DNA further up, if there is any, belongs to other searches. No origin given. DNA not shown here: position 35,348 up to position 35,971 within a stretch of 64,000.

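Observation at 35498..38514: LigD (PE-Lig-Pol) translationally coupled to a MazG-like NTP pyrophosphohydrolase; no Ku in the window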

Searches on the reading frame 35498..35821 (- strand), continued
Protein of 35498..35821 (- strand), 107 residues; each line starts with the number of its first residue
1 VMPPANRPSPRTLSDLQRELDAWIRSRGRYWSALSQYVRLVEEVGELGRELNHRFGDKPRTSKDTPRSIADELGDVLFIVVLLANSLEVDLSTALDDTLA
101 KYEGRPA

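Call 11: find_encoding_contigs(protein=P0083, flank=6000, max_places=4)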
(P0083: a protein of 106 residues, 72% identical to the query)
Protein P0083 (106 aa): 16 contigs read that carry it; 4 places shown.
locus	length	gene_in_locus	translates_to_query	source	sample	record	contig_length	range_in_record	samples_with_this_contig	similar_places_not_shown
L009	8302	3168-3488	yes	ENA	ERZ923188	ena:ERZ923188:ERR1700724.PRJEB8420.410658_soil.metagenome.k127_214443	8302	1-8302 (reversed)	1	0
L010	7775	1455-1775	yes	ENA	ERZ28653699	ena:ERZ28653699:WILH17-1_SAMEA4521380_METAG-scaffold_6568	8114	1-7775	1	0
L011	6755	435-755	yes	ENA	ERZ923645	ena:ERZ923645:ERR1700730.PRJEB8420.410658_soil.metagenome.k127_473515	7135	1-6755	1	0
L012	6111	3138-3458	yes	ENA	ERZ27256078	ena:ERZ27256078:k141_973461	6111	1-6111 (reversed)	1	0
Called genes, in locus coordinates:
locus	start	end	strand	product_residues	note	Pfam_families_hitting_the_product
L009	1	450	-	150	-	?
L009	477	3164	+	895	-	PF13298:LigD_N, PF01331:mRNA_cap_enzyme (weak), PF01068:DNA_ligase_A_M, PF04679:DNA_ligase_A_C, PF21686:LigD_Prim-Pol, PF01896:DNA_primase_S (faint)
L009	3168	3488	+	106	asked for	PF03819:MazG, PF12643:MazG-like (weak)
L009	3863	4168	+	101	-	-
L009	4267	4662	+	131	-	PF24822:DUF7712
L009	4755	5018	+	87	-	-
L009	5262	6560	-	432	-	PF07728:AAA_5 (faint)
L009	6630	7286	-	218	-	-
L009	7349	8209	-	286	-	PF02401:LYTB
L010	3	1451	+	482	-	?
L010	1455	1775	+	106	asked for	PF03819:MazG, PF12643:MazG-like (weak)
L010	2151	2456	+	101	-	-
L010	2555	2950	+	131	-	PF24822:DUF7712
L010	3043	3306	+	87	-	-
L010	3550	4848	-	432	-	PF07728:AAA_5 (weak)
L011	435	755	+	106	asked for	PF03819:MazG, PF12643:MazG-like (weak)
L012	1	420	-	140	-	?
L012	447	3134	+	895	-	PF13298:LigD_N, PF01331:mRNA_cap_enzyme (weak), PF01068:DNA_ligase_A_M, PF04679:DNA_ligase_A_C, PF21686:LigD_Prim-Pol, PF01896:DNA_primase_S (faint)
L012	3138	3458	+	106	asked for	PF03819:MazG, PF12643:MazG-like (weak)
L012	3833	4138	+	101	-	-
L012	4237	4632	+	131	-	PF24822:DUF7712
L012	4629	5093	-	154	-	PF00156:Pribosyltran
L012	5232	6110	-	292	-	?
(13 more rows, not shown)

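Call 15: search_solved_structures(query=window:35498-35821:-, max_evalue=1, show_alignments=3)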
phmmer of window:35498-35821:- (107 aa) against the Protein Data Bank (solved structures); distinct sequences matched with E-value up to 1: 16.
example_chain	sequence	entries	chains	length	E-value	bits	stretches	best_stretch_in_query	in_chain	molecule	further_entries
5ie9_A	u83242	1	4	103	1.9e-24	89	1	11-105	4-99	Nucleotide pyrophosphohydrolase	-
2gta_A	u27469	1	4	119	4.8e-23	84.5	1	9-105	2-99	Hypothetical protein ypjD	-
2q5z_A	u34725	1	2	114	9.7e-05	25.7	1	35-93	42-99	Hypothetical protein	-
2q73_A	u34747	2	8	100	0.00012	25.4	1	36-92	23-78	Hypothetical protein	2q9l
7mu5_A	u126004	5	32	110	0.0057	20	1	12-95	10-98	dCTP pyrophosphatase 1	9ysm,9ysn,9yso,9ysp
2oie_A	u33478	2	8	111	0.0089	19.4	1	9-95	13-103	RS21-C6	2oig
6sqw_A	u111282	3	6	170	0.019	18.3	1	7-95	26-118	dCTP pyrophosphatase 1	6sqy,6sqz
2a3q_A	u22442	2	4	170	0.025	18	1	10-95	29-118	hypothetical protein | Protein RS21-C6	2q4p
7ody_A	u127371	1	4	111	0.025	17.9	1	9-49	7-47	MazG-like pyrophosphohydrolase (MazZ)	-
3cra_A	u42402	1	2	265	0.11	15.9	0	28-105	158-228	Protein mazG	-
3crc_A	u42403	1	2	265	0.11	15.9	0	28-105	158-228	Protein mazG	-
5oov_A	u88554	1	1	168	0.25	14.7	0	31-92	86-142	DARPin ETVD-1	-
5oos_A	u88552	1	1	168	0.53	13.7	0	32-92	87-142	DARPin YTRL-2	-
1vmg_A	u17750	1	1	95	0.7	13.3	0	28-96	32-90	Hypothetical protein SSO3215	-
4bkg_A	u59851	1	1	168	0.88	13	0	41-77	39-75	SMALL UBIQUITIN-RELATED MODIFIER 2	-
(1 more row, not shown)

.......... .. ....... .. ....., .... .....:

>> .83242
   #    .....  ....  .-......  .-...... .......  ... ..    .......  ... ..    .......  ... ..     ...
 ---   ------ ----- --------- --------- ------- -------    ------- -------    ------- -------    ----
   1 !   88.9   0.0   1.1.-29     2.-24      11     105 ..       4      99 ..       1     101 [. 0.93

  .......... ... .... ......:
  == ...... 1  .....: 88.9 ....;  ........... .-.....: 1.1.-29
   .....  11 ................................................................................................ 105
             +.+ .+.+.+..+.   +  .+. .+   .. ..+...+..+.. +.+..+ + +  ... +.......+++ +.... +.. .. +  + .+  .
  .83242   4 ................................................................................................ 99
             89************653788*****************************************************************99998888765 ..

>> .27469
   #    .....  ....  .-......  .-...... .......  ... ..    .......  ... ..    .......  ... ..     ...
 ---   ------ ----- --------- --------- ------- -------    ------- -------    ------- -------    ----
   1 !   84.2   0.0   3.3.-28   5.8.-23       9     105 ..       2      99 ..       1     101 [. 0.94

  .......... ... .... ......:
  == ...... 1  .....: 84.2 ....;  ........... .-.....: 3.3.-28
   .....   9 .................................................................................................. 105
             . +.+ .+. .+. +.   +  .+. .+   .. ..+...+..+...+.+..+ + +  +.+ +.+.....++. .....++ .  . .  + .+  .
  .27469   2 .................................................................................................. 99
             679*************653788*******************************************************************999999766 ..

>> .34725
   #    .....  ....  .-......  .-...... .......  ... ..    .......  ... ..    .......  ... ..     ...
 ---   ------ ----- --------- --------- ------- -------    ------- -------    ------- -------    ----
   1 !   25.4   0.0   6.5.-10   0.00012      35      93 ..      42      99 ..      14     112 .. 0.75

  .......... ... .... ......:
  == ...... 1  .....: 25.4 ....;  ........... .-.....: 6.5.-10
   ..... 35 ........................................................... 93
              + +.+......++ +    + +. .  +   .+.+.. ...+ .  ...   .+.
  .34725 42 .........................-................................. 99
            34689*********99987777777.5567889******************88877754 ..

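Call 16: search_protein_families(library=ncbifam, proteins=[window:35498-35821:-], max_evalue=0.01)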
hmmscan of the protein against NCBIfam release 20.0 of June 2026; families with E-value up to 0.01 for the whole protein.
window:35498-35821:- (107 aa): 3 families
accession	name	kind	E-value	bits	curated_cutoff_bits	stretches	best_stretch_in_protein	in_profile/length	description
NF007113.1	PRK09562.1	equivalog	1.2e-07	31.6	208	1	25-105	147-218/251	nucleoside triphosphate pyrophosphohydrolase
NF052436.1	YabN_Meth_PPase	exception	7.1e-05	22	525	1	61-105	410-454/486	bifunctional methyltransferase/pyrophosphohydrolase YabN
TIGR00444.1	mazG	subfamily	7.7e-05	22.4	148.3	1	29-105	149-217/248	MazG family protein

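Call 24: search_protein_representatives(protein=window:35498-35821:-)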
Query: 107 residues. Proteins with E-value up to 0.001 (for the whole library): 901; up to 1e-10: 185; up to 1e-30: 1. The best 150 are listed.
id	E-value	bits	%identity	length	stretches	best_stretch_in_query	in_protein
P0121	6.8e-35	135.5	68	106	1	9-105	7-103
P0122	1.4e-27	112.0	74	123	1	3-82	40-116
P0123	4.8e-26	107.0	57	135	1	10-105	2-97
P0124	2.8e-24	101.4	40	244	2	13-98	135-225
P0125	2.4e-22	95.2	53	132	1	4-105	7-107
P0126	2.5e-21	91.9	68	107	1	11-75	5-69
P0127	1.8e-20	89.1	33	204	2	15-94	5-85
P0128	2.1e-20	88.9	47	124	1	11-103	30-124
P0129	3.2e-20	88.3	45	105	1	13-105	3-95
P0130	6.8e-20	87.3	75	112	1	10-64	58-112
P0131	2.3e-19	85.5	43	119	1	10-105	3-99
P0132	3.5e-19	85.0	45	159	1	8-106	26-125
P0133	7.0e-19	84.0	47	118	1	13-104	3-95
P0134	8.0e-19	83.8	46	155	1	11-105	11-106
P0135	1.3e-18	83.1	44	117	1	10-105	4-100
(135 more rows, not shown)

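Call 31: find_related_loci(query=A2, collection=genome_contigs, flank=10000)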
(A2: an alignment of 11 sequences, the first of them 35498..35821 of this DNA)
Query A2 (107 aa) in genome_contigs; peptide patterns used: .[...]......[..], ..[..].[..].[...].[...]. (x = any residue, [..] = any of these).
600 stretches matched a pattern (row limit reached: there are more); 460 encode a relative of the query (tblastn E <= 1e-3); the best 80 are kept; 80 distinct loci.
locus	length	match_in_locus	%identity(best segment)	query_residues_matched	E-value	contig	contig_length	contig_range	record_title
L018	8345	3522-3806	69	11-105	3e-42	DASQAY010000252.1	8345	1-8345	MAG TPA_asm: Candidatus Eisenbacteria bacterium isolate SMAG_U11657 k141_2029031, whole genome shotgun sequence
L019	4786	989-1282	72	8-105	9e-41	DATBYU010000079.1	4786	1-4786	MAG TPA_asm: Candidatus Dormiibacterota bacterium isolate SMAG_U7601 k141_1078234, whole genome shotgun sequence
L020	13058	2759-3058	67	6-105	5e-40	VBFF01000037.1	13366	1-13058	MAG: Chloroflexi bacterium isolate CF_45 14_1009_12_20cm_scaffold_1282, whole genome shotgun sequence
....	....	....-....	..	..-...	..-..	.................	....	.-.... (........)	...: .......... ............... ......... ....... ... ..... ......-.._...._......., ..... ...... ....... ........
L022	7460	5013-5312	65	6-105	5e-38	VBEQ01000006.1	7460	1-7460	MAG: Chloroflexi bacterium isolate CF_30 14_1009_05_30cm_scaffold_8711, whole genome shotgun sequence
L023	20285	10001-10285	46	12-105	9e-27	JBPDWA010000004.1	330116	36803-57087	Enterococcus faecalis strain En1-EF NODE_4_length_330116_cov_103.884181, whole genome shotgun sequence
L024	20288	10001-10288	47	11-105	1e-26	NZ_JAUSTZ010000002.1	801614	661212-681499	Metabacillus niabensis strain DSM 17723 Ga0480532_02, whole genome shotgun sequence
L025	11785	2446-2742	52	5-102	4e-26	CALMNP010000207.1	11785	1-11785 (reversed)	MAG TPA_asm: uncultured Firmicutes bacterium isolate SRR5215466_bin.94_CONCOCT_v1.1_MAG genome assembly, contig: ERZ7813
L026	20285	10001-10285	46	12-105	5e-26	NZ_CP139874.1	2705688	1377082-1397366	Salimicrobium sp. PL1-032A chromosome, complete genome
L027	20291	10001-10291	49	12-107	9e-26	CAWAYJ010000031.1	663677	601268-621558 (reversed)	MAG: uncultured Gemmatimonadales bacterium isolate MFD05684.bin.1.259 genome assembly, contig: contig_856, whole genome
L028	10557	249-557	47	4-105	2e-25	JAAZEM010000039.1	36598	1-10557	MAG: Armatimonadota bacterium isolate AS09scLD_344 53524_AS09, whole genome shotgun sequence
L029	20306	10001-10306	42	5-105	3e-25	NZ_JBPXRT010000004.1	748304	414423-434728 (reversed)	Bacillus sp. Hm123 Hm123_ctg004, whole genome shotgun sequence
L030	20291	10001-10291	43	12-107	8e-24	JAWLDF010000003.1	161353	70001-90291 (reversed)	MAG: Bacilli bacterium isolate 15dZY3.bin.90 NODE_207_length_161353_cov_11.174855, whole genome shotgun sequence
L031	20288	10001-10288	44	11-105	7e-25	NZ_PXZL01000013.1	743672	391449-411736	Brevibacillus formosus strain NRRL NRS-863 N863_contig_13, whole genome shotgun sequence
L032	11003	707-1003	44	9-107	9e-25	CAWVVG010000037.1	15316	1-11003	MAG TPA_asm: uncultured bacterium isolate ERR3589560_concoct_36 genome assembly, contig: ERZ7463206.2974, whole genome s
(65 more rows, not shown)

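Call 37: search_dna_similar(query=window:35498-35821:-, collection=plasmids, mode=protein, max_evalue=0.001, max_rows=40)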
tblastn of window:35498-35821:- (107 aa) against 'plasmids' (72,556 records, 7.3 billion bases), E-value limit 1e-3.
Records with a match: 17; places in all: 17; records where one place covers at least 80% of the query: 17.
Best place of each record, by identity: <60% 17.
By first word of the organism name: Enterococcus 3; Listeria 2; Leptospira 2; Bacillus 1; Brevibacillus 1; Hymenobacter 1; Phocaeicola 1; Prevotella 1; Nostoc 1; Allocoleopsis 1; and 3 more.
By predicted mobility (MOB-suite, as given by PLSDB): non-mobilizable 16; conjugative 1.
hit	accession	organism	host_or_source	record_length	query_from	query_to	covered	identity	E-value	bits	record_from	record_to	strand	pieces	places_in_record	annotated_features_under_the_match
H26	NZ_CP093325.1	Bacillus sp. N5-665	whole organism,peat soil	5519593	11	105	89%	46.9%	2e-14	74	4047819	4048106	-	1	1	none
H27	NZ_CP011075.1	Brevibacillus laterosporus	Oryza sativa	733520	11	105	89%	44.8%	4e-13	71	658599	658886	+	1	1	nucleotide pyrophosphohydrolase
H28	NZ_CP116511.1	Enterococcus gallinarum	Bos taurus,whole organism,fecal sample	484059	11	107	91%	41.8%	2e-13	71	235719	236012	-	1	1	nucleotide pyrophosphohydrolase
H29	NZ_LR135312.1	Enterococcus faecium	-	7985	11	105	89%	42.7%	5e-12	67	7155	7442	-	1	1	nucleotide pyrophosphohydrolase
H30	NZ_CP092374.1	Enterococcus faecium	dog,Cell culture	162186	11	105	89%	42.7%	5e-12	67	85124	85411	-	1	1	nucleotide pyrophosphohydrolase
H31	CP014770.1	Hymenobacter psoromatis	Lichen,single cell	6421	12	107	90%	41.2%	1e-7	55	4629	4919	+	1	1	pyrophosphatase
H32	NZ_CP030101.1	Listeria monocytogenes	Environment,water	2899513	7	105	93%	39.0%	8e-13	69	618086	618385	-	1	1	none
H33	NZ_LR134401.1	Listeria monocytogenes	Homo sapiens,Vein blood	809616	7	105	93%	39.0%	8e-13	69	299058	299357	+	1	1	nucleotide pyrophosphohydrolase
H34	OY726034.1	Phocaeicola massiliensis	-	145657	12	105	88%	40.6%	2e-6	52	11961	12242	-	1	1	none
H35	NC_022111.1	Prevotella sp. oral taxon 299 str. F0039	Homo sapiens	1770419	10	107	92%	38.4%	3e-9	59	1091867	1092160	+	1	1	none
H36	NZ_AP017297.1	Nostoc sp. NIES-3756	-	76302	12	105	88%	40.0%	9e-10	61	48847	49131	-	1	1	nucleotide pyrophosphohydrolase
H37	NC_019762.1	Allocoleopsis franciscana PCC 7113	-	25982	12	105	88%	40.0%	2e-9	60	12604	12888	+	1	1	nucleotide pyrophosphohydrolase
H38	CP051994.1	Staphylococcus aureus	Homo sapiens,respiratory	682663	11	105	89%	38.5%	2e-9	60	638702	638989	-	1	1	nucleotide pyrophosphohydrolase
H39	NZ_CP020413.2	Leptospira interrogans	Homo sapiens,human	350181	12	105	88%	38.9%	3e-8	57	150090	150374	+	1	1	nucleotide pyrophosphohydrolase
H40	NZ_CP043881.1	Leptospira interrogans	Homo sapiens,cell culture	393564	12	105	88%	38.9%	3e-8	57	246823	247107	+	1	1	nucleotide pyrophosphohydrolase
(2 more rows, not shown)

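Call 77: search_protein_families(library=padloc, proteins=[window:35498-35821:-], max_evalue=0.001)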
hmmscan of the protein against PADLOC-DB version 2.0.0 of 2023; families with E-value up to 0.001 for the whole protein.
window:35498-35821:- (107 aa): 0 families

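Call 78: search_protein_families(library=phrogs, proteins=[window:35498-35821:-], max_evalue=0.001)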
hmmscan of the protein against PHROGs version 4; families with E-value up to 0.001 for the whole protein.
window:35498-35821:- (107 aa): 2 families
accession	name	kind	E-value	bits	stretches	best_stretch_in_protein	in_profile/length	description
phrog_1994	-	DNA, RNA and nucleotide metabolism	6.6e-06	27.2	1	11-96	65-146/170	DNA binding protein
phrog_715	-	other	0.00013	23.3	1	14-101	7-100/123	MazG-like pyrophosphatase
